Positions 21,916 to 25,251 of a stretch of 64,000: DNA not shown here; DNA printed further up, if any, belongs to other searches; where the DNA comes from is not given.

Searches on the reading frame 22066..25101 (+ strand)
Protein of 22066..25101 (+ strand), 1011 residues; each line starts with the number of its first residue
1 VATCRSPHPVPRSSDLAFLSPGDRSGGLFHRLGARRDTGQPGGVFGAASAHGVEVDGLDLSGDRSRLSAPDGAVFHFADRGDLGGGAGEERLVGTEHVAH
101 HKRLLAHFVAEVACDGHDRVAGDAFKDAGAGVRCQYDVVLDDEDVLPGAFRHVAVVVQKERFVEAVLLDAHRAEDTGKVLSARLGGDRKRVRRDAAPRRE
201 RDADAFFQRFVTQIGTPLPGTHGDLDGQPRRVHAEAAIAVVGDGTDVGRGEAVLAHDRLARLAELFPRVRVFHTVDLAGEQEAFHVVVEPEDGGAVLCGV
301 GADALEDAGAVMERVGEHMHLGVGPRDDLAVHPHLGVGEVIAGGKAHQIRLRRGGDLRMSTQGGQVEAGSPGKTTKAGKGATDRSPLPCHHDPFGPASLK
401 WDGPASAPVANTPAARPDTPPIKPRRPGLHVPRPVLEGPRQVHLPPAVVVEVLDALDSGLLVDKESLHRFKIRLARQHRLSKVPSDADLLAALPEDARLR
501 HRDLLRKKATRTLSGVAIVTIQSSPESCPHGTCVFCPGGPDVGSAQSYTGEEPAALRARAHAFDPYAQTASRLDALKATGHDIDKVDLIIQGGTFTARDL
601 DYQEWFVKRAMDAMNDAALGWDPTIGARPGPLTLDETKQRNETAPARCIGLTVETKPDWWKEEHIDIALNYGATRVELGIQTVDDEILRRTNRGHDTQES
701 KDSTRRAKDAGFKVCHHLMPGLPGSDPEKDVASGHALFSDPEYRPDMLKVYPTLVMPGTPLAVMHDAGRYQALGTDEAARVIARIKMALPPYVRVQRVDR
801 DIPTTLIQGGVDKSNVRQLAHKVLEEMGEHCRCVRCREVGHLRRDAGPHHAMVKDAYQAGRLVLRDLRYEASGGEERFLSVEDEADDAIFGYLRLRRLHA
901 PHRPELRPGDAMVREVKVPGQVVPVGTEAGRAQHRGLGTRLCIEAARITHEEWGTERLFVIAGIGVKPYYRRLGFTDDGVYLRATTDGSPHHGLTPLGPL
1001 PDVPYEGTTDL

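Call 81: search_protein_families(library=pfam, proteins=[window:22066-25101:+], max_evalue=0.001)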
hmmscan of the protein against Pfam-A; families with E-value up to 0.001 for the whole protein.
window:22066-25101:+ (1011 aa): 3 families
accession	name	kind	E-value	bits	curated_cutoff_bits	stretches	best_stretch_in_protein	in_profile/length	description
PF16199.10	Radical_SAM_C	-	1e-17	64.4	31.9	1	745-825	1-84/85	Radical_SAM C-terminal domain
PF04055.27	Radical_SAM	-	2.8e-17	63.8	29.5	1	527-728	6-157/166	Radical SAM superfamily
PF23613.1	ELP3_N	-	6.4e-09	36.1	27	1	463-512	20-69/70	ELP3 N-terminal domain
